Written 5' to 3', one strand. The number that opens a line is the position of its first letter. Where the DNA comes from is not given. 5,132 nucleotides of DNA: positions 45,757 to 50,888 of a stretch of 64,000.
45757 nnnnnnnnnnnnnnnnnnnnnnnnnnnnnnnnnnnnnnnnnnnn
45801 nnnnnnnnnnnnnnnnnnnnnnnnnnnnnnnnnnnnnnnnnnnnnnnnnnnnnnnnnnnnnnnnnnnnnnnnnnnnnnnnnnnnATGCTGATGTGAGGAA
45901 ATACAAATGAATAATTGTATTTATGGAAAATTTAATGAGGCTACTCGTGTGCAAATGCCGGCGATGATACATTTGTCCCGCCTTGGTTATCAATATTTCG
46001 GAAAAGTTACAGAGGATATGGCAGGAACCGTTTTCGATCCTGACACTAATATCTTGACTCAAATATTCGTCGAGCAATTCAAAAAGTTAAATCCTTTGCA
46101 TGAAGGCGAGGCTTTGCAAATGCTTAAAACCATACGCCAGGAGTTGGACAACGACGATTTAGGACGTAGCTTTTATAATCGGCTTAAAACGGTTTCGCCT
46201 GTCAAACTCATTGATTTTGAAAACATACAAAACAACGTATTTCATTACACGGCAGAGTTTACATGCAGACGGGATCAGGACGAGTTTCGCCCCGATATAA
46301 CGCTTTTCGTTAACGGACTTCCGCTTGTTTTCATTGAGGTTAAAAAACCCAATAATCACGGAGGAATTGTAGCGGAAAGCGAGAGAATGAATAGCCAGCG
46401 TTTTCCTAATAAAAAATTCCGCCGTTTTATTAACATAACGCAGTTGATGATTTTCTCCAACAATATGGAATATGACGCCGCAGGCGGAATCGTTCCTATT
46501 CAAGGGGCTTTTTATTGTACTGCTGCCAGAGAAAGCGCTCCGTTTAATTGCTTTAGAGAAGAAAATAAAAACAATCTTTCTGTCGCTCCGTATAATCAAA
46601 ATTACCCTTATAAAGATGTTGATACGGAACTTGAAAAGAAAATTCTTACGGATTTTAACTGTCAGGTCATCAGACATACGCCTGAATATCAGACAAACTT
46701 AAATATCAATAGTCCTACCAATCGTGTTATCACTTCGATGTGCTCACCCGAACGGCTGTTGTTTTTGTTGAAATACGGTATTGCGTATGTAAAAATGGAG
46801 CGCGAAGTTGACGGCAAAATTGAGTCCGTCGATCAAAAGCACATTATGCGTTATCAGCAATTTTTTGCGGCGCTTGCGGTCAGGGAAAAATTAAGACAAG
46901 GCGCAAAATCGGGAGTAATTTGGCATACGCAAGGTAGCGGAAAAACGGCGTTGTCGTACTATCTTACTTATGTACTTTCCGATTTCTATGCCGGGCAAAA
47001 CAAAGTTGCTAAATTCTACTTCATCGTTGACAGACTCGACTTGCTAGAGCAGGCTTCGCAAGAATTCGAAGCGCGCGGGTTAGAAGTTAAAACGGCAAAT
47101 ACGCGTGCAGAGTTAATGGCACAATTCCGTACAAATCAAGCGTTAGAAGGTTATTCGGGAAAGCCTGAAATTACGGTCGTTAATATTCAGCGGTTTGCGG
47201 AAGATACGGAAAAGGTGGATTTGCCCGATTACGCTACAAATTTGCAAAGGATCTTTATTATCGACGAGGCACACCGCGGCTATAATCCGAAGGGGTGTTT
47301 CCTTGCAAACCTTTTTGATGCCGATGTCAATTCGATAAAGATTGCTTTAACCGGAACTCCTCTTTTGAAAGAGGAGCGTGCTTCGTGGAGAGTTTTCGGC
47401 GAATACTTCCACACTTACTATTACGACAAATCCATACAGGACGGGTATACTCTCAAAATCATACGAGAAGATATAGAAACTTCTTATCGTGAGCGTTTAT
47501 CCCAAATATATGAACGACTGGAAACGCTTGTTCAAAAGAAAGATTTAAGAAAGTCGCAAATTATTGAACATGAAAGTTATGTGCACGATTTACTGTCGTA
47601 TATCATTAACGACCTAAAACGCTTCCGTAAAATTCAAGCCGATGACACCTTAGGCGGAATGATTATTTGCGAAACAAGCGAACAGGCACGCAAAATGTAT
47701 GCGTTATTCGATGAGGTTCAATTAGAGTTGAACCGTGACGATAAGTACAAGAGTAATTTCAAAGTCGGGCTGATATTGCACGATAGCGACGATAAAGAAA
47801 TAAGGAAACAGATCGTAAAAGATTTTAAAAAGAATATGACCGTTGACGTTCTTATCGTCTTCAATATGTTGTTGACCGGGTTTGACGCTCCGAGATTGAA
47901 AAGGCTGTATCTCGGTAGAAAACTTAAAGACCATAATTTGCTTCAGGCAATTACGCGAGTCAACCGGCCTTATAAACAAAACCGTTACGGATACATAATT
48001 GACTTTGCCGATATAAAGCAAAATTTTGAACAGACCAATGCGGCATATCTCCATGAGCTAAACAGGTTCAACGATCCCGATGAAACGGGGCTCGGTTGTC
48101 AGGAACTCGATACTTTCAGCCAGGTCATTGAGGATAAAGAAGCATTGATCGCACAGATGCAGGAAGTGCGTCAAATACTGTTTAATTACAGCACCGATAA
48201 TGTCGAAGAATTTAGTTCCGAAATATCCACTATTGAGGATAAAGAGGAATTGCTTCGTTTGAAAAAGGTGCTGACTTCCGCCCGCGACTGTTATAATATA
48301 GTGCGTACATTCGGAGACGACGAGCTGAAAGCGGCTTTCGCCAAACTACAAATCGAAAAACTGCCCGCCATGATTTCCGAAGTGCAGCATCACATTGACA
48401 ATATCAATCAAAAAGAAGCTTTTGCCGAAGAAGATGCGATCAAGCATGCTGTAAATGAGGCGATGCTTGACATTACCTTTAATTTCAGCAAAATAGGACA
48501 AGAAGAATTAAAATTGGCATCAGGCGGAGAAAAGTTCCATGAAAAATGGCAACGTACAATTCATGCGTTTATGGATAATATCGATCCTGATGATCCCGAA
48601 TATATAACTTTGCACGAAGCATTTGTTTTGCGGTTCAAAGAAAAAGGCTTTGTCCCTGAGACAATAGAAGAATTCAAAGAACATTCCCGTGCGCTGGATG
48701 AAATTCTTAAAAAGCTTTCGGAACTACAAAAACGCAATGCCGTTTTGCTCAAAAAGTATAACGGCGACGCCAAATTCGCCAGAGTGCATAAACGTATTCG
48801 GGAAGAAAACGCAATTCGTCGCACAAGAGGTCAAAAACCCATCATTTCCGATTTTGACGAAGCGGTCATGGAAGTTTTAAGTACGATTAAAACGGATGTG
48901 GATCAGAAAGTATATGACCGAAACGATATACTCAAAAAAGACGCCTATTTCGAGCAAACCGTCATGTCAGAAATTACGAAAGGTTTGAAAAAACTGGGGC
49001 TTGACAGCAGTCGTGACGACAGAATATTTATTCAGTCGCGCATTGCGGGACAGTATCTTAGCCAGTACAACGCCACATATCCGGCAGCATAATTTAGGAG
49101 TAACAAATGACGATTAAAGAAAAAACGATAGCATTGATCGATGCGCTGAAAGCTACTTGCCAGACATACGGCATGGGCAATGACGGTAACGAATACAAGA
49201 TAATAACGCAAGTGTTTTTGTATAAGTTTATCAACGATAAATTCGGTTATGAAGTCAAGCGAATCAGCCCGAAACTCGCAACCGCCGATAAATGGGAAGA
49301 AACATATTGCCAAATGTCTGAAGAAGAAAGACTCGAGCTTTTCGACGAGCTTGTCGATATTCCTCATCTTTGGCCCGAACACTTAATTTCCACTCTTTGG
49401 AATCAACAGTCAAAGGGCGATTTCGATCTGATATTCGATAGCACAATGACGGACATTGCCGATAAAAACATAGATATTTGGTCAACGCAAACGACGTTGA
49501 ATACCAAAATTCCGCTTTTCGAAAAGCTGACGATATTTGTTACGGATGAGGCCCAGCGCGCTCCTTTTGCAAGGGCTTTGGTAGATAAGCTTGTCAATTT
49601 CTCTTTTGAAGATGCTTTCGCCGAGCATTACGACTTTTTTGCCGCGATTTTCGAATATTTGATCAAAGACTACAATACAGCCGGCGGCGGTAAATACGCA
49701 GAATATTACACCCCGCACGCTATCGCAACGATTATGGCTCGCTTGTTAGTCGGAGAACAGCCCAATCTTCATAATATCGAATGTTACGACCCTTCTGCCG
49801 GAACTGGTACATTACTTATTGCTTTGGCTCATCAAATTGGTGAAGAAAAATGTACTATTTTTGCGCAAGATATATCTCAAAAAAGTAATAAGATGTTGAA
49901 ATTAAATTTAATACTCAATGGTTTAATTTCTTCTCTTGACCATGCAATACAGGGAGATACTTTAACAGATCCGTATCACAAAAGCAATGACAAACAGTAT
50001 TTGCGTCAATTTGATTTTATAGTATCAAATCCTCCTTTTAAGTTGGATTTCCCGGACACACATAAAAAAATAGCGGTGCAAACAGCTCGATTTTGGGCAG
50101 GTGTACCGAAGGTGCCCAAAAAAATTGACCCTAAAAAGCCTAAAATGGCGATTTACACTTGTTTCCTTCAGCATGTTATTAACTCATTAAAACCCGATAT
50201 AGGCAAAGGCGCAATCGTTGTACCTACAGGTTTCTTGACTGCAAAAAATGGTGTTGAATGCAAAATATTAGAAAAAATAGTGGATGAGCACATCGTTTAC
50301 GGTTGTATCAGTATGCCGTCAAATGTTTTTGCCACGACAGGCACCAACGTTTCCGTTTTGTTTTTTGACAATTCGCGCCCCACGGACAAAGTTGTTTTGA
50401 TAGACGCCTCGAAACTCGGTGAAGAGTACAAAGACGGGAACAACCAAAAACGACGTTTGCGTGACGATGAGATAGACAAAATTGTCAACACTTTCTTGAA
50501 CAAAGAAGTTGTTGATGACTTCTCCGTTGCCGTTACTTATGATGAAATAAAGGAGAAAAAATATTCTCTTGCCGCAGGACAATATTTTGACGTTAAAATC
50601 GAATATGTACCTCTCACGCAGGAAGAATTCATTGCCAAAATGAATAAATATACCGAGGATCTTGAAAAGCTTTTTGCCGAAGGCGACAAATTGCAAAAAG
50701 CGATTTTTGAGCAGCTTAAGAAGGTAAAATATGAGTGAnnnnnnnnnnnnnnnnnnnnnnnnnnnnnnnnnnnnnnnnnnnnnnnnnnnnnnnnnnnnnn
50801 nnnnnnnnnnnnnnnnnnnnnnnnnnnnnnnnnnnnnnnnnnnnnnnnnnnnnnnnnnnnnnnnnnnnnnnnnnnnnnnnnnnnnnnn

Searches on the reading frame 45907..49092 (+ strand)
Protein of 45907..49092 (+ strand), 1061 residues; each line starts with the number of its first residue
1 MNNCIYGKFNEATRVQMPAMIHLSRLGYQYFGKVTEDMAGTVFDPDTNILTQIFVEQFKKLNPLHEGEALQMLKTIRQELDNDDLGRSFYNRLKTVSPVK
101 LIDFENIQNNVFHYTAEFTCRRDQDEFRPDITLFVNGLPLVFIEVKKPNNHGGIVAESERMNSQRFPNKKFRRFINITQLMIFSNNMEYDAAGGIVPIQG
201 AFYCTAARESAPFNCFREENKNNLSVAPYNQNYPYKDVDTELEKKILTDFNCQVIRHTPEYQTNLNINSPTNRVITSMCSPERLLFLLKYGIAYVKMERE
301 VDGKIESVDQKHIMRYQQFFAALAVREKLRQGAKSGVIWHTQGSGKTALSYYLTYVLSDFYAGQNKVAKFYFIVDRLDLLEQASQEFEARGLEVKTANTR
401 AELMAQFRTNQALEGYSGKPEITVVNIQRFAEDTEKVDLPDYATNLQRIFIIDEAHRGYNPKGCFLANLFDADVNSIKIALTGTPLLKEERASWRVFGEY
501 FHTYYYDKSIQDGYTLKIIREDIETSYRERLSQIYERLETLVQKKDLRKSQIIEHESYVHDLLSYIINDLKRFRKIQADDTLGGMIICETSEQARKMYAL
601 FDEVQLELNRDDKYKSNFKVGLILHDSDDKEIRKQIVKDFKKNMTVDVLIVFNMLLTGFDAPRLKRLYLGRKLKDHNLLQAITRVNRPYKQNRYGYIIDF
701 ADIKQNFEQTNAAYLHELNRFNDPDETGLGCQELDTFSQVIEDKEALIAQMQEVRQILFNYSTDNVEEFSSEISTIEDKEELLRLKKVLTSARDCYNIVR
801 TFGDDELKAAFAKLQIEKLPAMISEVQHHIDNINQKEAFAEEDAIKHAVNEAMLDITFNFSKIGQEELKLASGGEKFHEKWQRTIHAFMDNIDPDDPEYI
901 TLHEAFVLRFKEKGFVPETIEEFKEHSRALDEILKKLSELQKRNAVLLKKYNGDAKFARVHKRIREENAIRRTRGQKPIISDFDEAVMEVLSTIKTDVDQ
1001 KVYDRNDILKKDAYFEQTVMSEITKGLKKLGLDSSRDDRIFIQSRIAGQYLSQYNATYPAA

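Call 3: search_protein_families(library=pfam, proteins=[window:45907-49092:+], max_evalue=0.01)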
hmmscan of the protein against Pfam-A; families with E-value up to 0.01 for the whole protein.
window:45907-49092:+ (1061 aa): 6 families
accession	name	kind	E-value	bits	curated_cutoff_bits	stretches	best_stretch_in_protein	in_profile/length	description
PF18766.7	SWI2_SNF2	-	3.2e-42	145.1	26.7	1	317-546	1-216/221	SWI2/SNF2 ATPase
PF04313.20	HSDR_N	-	1.7e-30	106.8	25.1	1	8-189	1-187/198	Type I restriction enzyme R protein N terminus (HSDR_N)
PF04851.21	ResIII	-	4.7e-22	79.1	22.5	1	313-485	3-162/164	Type III restriction enzyme, res subunit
PF22679.2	T1R_D3-like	-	2.2e-20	74.1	27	1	613-701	68-157/158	Type I restriction enzyme subunit R domain 3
PF00270.35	DEAD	-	4e-05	23.9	26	1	341-457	22-128/167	DEAD/DEAH box helicase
PF00271.37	Helicase_C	-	0.0065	17.1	23.5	0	612-687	32-108/110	Helicase conserved C-terminal domain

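Call 4: search_protein_families(library=padloc, proteins=[window:45907-49092:+], max_evalue=0.01)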
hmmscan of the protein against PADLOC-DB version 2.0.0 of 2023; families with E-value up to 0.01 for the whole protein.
window:45907-49092:+ (1061 aa): 7 families
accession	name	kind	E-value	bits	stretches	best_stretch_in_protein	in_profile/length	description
PDLC03040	REase_I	-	1.2e-49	167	2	272-715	227-694/1029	Type I restriction enzyme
PDLC03044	REase_I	-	1.7e-45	153.4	3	273-605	222-556/1034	Type I restriction enzyme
PDLC03041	REase_I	-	6.1e-45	151.6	2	94-522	113-521/1099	Type I restriction enzyme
PDLC03048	REase_I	-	4.9e-41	138.8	3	310-610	237-533/976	Type I restriction enzyme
PDLC03046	REase_I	-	1.7e-22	77.3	3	644-714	672-745/1025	Type I restriction enzyme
PDLC03045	REase_I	-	2.9e-16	56.6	2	334-518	285-466/995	Type I restriction enzyme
PDLC03049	REase_I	-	6.1e-10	35.7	1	314-709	168-547/807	Type I restriction enzyme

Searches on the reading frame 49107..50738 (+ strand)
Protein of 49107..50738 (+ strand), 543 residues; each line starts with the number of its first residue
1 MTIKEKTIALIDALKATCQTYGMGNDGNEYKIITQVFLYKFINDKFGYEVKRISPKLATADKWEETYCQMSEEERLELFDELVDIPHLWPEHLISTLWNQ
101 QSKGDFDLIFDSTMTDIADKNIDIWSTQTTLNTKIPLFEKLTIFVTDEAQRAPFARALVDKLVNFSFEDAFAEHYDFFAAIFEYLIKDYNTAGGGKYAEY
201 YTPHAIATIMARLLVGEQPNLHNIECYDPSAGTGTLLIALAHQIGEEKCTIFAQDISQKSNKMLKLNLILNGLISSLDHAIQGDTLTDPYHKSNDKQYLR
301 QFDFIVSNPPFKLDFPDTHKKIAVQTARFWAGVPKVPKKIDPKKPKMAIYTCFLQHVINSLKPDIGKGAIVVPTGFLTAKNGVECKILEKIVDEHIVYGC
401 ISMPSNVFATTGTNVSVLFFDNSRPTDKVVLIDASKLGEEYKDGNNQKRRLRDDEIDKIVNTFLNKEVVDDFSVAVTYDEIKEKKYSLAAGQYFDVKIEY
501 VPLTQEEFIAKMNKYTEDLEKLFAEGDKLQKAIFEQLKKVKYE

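Call 3: search_protein_families(library=pfam, proteins=[window:49107-50738:+], max_evalue=0.01)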
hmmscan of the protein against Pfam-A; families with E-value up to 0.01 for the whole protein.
window:49107-50738:+ (543 aa): 3 families
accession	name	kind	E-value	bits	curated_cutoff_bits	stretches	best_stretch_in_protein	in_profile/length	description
PF02384.22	N6_Mtase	-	4.2e-62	210.7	20.4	1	175-496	3-305/311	N-6 DNA Methylase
PF07669.17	Eco57I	-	4.6e-07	30.5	25.3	1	251-401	3-163/171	Eco57I restriction-modification methylase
PF05175.20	MTS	-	0.00014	22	23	1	212-318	21-114/170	Methyltransferase small domain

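Call 4: search_protein_families(library=padloc, proteins=[window:49107-50738:+], max_evalue=0.01)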
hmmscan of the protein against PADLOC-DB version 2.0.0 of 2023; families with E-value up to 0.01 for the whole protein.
window:49107-50738:+ (543 aa): 29 families (the best 25 are shown)
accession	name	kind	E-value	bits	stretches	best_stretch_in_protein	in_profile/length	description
PDLC03033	MTase_I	-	9.8e-233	772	1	2-543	5-541/541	Type I methyltransferase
PDLC03027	MTase_I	-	1.7e-55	186.9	1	159-538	119-483/810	Type I methyltransferase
PDLC03022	MTase_I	-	4.5e-55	185.4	1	26-496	22-476/857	Type I methyltransferase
PDLC03031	MTase_I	-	5.6e-44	148.5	1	157-495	144-485/834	Type I methyltransferase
PDLC03021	MTase_I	-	3.9e-40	136.1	1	155-524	125-483/491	Type I methyltransferase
PDLC03032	MTase_I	-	3.2e-34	116.2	1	166-495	128-440/1001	Type I methyltransferase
PDLC03035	MTase_I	-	1.4e-31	107.8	2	158-436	134-404/653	Type I methyltransferase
PDLC03029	MTase_I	-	3.2e-28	96.6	1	179-499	158-473/661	Type I methyltransferase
PDLC03039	MTase_I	-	1.2e-25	87.8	1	178-494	149-449/708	Type I methyltransferase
PDLC03020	MTase_I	-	3.6e-25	86.9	1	172-409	159-392/410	Type I methyltransferase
PDLC03240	MTase_II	-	5.9e-22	76.1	1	173-538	159-508/511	Type II methyltransferase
PDLC04134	mad2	-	8.8e-22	75.6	1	174-465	250-486/492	mads_2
PDLC03019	MTase_I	-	1.3e-21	74.6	1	162-534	134-496/932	Type I methyltransferase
PDLC03038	MTase_I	-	2.3e-21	73.4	1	176-488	149-445/896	Type I methyltransferase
PDLC03026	MTase_I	-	9.2e-21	72.5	1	168-430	113-368/487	Type I methyltransferase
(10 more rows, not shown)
